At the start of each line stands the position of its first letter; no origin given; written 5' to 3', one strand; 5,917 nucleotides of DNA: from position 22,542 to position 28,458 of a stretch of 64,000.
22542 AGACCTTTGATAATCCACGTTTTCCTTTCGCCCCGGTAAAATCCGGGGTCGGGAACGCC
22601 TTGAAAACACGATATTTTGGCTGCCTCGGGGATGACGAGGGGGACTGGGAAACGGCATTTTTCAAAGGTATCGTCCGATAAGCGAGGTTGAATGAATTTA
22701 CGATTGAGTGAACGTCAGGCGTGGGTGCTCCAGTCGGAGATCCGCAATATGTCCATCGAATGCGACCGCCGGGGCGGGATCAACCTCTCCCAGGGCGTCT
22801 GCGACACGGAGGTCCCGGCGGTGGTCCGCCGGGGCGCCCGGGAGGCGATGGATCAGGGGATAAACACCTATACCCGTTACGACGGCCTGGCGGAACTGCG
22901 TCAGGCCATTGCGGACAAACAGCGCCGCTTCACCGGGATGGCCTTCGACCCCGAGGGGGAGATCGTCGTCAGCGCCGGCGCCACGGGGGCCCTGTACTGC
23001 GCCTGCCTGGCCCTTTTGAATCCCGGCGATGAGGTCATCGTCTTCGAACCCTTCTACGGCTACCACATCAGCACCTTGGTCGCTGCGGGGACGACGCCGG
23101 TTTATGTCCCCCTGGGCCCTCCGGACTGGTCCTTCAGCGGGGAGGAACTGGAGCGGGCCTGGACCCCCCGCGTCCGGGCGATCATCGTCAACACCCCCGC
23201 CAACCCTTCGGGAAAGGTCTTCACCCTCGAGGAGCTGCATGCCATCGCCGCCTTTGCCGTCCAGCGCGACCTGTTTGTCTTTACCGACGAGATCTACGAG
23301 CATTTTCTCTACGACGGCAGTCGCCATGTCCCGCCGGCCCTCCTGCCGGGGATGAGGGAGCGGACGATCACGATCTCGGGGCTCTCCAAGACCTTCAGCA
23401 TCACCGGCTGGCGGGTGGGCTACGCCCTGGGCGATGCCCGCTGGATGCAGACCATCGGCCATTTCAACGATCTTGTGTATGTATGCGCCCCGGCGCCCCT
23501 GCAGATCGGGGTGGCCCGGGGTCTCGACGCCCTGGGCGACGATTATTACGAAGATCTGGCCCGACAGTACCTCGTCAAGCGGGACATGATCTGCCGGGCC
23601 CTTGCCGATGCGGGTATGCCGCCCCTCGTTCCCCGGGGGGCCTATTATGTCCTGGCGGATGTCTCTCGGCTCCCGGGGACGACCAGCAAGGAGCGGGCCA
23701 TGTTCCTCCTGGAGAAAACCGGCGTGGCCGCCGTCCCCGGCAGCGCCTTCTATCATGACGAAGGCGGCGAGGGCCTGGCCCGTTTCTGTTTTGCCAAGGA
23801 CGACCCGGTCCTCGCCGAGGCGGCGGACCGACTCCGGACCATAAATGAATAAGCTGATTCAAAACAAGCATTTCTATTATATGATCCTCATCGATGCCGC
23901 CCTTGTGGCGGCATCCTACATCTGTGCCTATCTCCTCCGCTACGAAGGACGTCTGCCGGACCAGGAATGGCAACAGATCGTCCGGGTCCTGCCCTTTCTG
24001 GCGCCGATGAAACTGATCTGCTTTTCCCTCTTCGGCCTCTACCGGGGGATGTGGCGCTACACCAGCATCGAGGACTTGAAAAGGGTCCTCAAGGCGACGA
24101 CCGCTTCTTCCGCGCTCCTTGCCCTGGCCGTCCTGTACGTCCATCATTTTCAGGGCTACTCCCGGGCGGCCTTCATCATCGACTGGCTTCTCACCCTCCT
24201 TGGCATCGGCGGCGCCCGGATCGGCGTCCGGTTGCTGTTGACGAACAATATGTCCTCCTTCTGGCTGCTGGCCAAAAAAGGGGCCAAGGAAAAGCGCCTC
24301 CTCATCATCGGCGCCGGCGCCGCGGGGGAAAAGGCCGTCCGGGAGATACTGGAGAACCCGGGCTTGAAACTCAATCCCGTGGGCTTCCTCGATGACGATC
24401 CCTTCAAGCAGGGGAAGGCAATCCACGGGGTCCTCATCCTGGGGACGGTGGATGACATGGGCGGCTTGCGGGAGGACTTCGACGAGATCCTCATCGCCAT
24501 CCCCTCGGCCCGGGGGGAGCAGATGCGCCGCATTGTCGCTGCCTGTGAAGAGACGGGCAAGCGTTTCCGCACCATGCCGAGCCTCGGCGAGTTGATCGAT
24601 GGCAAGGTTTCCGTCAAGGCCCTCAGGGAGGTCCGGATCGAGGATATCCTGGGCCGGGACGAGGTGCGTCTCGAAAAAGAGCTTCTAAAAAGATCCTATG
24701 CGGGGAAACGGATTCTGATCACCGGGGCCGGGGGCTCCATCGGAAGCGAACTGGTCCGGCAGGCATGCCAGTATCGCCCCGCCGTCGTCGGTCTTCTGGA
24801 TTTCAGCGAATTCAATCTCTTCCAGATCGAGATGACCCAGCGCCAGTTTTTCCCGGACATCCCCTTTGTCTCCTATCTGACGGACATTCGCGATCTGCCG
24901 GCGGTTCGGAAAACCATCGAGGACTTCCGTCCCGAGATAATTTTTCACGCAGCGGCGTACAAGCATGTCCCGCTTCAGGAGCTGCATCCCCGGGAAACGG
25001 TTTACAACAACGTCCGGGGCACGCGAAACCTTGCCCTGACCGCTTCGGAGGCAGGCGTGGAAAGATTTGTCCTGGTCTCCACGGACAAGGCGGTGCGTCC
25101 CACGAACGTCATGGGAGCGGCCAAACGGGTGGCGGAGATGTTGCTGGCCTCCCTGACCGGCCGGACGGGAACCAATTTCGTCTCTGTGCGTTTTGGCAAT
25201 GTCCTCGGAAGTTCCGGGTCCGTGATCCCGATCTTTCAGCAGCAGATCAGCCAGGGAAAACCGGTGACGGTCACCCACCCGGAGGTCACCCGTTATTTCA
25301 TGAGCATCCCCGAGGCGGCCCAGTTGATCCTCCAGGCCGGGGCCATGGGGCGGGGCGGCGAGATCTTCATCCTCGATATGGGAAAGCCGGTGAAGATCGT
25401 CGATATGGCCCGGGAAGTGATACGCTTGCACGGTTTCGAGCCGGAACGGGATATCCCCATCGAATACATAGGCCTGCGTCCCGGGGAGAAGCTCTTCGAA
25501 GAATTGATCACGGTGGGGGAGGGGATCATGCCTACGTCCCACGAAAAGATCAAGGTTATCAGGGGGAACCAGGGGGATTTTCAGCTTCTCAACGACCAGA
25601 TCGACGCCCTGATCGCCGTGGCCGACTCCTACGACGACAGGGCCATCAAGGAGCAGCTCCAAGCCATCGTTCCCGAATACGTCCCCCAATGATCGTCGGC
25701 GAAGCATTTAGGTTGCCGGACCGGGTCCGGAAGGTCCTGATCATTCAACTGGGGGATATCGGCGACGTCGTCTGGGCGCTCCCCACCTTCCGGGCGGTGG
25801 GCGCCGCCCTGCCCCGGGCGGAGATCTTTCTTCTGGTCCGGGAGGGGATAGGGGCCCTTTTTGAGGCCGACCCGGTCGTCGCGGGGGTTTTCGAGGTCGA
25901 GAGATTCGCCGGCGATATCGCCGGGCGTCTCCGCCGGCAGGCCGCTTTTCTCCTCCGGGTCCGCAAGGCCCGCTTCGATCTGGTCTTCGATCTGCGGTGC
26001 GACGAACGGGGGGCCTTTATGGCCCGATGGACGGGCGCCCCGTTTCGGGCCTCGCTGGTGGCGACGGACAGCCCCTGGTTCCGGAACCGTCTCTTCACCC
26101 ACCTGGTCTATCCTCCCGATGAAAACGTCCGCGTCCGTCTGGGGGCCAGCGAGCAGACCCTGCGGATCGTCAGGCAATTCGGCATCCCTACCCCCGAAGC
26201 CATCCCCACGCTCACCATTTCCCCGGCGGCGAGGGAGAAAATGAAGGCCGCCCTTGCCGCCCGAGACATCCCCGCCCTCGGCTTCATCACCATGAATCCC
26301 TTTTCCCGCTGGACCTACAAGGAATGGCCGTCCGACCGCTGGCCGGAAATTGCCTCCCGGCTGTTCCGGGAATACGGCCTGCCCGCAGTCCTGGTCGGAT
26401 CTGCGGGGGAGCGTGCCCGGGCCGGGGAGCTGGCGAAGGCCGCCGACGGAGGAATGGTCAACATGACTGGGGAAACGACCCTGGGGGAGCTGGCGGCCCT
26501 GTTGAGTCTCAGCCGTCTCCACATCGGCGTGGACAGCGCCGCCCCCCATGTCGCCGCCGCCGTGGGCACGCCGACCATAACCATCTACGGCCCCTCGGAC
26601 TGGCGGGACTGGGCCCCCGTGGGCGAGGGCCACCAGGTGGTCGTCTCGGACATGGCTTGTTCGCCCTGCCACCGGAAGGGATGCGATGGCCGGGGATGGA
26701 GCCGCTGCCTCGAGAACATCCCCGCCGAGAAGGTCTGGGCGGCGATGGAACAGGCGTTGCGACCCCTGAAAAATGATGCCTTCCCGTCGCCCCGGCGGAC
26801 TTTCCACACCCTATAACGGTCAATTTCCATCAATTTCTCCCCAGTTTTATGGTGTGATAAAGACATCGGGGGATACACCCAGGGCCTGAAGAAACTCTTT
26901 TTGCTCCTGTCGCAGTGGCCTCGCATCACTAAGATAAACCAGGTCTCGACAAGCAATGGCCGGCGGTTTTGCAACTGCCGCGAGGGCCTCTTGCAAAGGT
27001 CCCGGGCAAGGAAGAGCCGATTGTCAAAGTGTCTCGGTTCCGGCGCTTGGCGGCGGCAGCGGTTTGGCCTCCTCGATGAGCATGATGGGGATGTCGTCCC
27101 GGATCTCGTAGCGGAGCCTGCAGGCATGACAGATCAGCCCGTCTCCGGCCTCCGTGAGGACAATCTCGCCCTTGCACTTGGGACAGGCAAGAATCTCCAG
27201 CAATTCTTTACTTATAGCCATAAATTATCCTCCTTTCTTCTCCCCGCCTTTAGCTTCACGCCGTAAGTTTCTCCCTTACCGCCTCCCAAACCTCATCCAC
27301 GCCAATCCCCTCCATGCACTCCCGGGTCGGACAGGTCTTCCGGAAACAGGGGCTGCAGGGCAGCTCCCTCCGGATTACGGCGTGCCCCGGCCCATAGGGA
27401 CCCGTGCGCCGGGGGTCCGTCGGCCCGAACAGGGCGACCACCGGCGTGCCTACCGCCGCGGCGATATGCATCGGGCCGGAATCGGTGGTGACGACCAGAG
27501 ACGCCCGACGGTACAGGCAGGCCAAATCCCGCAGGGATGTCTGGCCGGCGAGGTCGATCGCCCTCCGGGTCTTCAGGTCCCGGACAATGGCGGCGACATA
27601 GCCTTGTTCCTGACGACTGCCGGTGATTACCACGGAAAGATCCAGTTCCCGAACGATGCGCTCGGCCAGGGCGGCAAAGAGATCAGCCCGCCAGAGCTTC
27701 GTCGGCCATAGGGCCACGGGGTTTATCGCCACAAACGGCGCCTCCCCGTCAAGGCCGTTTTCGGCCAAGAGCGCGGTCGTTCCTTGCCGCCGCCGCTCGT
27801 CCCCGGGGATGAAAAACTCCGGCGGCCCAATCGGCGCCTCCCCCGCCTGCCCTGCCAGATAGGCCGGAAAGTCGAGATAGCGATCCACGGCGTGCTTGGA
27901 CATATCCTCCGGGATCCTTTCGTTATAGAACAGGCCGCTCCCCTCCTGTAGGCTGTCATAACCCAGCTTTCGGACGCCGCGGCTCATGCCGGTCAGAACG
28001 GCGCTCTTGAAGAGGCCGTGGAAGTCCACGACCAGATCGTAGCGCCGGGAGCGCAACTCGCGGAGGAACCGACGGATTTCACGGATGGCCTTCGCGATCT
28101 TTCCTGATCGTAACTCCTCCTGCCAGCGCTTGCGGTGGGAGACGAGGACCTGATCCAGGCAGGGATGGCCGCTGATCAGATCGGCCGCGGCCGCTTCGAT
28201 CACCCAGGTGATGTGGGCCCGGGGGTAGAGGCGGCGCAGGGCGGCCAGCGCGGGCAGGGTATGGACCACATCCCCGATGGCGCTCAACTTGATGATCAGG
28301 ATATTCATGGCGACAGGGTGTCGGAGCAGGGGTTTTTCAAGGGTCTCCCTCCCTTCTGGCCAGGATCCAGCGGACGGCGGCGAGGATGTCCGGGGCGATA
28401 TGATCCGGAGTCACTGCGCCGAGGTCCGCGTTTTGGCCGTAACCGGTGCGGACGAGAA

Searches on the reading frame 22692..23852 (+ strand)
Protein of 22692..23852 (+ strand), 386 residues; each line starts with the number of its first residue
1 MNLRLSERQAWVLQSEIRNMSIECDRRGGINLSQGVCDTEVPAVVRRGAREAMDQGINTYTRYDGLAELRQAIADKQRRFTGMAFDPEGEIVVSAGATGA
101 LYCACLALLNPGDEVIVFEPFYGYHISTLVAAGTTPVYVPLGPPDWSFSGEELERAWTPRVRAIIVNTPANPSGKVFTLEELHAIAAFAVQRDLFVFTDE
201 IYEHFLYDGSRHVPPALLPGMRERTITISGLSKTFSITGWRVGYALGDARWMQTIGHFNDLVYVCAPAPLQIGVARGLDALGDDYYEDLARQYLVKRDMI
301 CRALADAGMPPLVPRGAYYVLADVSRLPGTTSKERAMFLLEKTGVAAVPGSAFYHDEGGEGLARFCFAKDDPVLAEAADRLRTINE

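Call 90: search_protein_families(library=pfam, proteins=[window:22692-23852:+], max_evalue=0.00001)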
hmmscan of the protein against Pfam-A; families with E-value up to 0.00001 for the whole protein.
window:22692-23852:+ (386 aa): 2 families
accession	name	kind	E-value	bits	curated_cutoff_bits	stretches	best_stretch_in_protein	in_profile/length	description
PF00155.27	Aminotran_1_2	-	7.6e-64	216.6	19.7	1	29-381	3-361/361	Aminotransferase class I and II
PF01041.23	DegT_DnrJ_EryC1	-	1e-06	28.7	19.8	1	94-187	45-136/360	DegT/DnrJ/EryC1/StrS aminotransferase family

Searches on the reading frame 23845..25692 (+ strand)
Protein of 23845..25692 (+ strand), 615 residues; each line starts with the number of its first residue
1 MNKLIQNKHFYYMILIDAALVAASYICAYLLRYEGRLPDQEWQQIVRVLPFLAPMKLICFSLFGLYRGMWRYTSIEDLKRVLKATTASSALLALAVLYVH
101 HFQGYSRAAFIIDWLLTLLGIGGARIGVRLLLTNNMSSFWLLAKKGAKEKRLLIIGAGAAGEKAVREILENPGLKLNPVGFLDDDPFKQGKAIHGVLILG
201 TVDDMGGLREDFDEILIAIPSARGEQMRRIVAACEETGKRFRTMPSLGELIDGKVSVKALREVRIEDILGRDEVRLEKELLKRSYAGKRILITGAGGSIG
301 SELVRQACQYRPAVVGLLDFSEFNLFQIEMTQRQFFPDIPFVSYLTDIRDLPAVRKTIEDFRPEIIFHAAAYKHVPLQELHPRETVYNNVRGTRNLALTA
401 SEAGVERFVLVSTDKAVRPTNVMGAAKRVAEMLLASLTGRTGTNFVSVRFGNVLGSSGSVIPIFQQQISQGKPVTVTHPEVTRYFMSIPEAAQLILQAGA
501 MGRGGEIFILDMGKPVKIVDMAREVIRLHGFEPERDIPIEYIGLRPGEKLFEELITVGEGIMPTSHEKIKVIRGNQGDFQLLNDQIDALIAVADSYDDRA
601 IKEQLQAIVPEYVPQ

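Call 90: search_protein_families(library=pfam, proteins=[window:23845-25692:+], max_evalue=0.00001)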
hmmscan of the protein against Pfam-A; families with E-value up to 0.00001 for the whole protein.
window:23845-25692:+ (615 aa): 6 families
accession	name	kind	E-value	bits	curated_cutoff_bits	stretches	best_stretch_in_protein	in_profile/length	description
PF02719.21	Polysacc_synt_2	-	1.2e-110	369.8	20.2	1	290-572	1-291/293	Polysaccharide biosynthesis protein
PF01370.27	Epimerase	-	6.1e-26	91.7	20.9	1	290-507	1-236/240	NAD dependent epimerase/dehydratase family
PF13727.12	CoA_binding_3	-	4.4e-16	59.8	25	1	62-245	2-175/175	CoA-binding domain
PF04321.23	RmlD_sub_bind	-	4.6e-15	55.9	27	1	289-456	2-154/287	RmlD substrate binding domain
PF16363.11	GDP_Man_Dehyd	-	3.3e-14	53.5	27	1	291-415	1-131/332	GDP-mannose 4,6 dehydratase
PF01073.25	3Beta_HSD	-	2.1e-08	34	22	1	291-419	1-122/280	3-beta hydroxysteroid dehydrogenase/isomerase family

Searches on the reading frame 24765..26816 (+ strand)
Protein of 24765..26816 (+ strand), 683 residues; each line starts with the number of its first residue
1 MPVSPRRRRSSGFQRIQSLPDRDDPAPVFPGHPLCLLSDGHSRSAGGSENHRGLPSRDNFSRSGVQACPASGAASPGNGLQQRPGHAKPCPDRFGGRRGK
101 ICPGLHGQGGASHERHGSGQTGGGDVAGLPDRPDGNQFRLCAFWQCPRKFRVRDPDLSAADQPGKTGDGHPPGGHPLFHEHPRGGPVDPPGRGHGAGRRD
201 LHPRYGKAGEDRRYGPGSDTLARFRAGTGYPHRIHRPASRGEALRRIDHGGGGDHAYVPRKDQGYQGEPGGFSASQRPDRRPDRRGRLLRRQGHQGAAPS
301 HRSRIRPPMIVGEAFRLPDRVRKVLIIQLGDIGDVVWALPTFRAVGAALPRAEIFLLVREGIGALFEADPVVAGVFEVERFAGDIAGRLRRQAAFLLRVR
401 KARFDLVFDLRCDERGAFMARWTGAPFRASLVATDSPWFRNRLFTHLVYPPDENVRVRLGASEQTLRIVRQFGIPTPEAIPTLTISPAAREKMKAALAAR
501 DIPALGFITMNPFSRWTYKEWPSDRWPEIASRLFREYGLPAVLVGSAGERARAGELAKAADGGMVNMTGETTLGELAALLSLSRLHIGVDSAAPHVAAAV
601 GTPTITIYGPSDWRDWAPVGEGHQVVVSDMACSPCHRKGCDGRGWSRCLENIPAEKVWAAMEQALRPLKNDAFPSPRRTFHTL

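Call 90: search_protein_families(library=pfam, proteins=[window:24765-26816:+], max_evalue=0.00001)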
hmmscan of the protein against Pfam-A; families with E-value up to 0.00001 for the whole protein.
window:24765-26816:+ (683 aa): 1 family
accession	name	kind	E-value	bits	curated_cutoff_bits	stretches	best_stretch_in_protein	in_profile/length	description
PF01075.23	Glyco_transf_9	-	9.1e-33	114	22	1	398-641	7-242/247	Glycosyltransferase family 9 (heptosyltransferase)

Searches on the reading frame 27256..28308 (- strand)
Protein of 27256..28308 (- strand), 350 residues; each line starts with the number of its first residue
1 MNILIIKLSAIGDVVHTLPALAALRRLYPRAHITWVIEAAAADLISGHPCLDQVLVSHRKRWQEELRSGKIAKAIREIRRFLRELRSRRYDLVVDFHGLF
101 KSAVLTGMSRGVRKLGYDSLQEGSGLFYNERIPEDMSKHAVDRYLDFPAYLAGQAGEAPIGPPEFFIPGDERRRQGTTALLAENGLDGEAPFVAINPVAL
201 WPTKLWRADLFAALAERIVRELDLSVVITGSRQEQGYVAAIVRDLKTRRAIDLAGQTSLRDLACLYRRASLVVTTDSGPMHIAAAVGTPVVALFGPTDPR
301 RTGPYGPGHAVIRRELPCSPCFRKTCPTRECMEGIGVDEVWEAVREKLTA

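Call 90: search_protein_families(library=pfam, proteins=[window:27256-28308:-], max_evalue=0.00001)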
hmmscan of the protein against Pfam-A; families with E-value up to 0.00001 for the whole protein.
window:27256-28308:- (350 aa): 1 family
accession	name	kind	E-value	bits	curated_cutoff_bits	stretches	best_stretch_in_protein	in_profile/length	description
PF01075.23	Glyco_transf_9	-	8.1e-51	173.1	22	1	78-329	1-244/247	Glycosyltransferase family 9 (heptosyltransferase)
